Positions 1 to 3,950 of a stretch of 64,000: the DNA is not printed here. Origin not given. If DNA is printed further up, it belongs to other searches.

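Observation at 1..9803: A giant ORF of more than 3,267 codons, missing from the ORF track, fills the first 9.8 kb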

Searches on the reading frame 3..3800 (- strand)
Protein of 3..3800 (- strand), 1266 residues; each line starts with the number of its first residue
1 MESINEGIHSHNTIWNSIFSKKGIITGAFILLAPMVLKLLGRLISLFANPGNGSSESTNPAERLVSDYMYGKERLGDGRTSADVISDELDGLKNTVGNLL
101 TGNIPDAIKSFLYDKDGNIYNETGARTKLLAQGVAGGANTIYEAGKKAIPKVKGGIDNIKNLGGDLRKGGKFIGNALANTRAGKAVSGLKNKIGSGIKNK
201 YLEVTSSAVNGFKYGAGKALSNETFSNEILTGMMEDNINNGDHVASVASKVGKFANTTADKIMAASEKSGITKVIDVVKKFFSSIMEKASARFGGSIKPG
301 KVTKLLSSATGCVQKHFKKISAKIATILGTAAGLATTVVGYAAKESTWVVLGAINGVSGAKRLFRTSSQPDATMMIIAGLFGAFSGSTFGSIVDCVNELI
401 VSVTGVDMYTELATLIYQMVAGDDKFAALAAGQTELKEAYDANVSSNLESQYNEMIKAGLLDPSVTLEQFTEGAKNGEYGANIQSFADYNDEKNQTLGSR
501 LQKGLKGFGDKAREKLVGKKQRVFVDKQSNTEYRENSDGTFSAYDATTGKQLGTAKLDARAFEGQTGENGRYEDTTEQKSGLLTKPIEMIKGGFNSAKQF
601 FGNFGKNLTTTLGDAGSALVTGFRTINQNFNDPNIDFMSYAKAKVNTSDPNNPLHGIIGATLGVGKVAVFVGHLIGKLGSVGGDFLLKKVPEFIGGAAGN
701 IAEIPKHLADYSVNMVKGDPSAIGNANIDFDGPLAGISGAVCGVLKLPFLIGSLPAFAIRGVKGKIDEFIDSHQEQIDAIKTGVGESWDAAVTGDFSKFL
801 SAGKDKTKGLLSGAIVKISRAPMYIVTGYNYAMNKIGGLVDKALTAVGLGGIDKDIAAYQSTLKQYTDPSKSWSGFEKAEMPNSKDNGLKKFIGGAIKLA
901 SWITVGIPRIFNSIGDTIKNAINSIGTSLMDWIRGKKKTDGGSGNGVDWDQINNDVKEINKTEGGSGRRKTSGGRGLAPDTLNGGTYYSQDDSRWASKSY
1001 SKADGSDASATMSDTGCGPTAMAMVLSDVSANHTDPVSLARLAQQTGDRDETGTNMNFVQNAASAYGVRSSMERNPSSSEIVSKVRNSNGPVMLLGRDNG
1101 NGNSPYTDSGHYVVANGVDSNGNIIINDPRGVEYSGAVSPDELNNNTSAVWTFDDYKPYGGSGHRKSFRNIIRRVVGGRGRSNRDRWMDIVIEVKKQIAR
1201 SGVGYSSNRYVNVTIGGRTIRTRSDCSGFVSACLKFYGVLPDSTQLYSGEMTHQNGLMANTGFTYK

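Call 39: search_dna_similar(query=window:3-3800:-, collection=phages, mode=protein, max_evalue=0.001, max_rows=30)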
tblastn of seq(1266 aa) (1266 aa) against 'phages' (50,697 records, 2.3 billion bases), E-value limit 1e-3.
Records with a match: 11; places in all: 11; records where one place covers at least 80% of the query: 0.
Best place of each record, by identity: <60% 11.
By first word of the organism name: Bacteriophage 8; Fusobacterium 2; bajarodcaudo 1.
By host as written in the record: - 8; Fusobacterium nucleatum 2; Peromyscus fraterculus 1.
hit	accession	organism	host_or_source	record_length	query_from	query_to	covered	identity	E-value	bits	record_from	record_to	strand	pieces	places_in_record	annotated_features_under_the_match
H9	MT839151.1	Bacteriophage sp.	human fecal samples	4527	990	1153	13%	29.9%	5e-6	57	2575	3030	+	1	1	record has no annotation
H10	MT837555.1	Bacteriophage sp.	human fecal samples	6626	986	1129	11%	33.8%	2e-10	72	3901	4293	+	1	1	record has no annotation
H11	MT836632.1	Bacteriophage sp.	human fecal samples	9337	990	1153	13%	29.3%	4e-5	54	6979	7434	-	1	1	record has no annotation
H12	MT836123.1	Bacteriophage sp.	human fecal samples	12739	987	1129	11%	31.3%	2e-8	65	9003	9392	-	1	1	record has no annotation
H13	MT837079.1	Bacteriophage sp.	human fecal samples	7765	986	1129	11%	30.3%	9e-10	70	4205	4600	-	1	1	record has no annotation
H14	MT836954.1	Bacteriophage sp.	human fecal samples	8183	987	1129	11%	30.6%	2e-7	62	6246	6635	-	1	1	record has no annotation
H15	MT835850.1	Bacteriophage sp.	human fecal samples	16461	988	1153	13%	26.0%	2e-7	62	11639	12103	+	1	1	record has no annotation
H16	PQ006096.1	bajarodcaudo virus 5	Peromyscus fraterculus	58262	988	1135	12%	25.8%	1e-4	52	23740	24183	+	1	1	C39-like family peptidase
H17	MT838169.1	Bacteriophage sp.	human fecal samples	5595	1011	1154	11%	26.2%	3e-7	61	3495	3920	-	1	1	record has no annotation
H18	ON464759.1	Fusobacterium phage JD-Fnp1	Fusobacterium nucleatum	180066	987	1129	11%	25.9%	1e-4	53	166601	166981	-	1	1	papain-like cysteine protease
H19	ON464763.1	Fusobacterium phage JD-Fnp6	Fusobacterium nucleatum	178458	987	1129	11%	24.5%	7e-4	50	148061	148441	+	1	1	record has no annotation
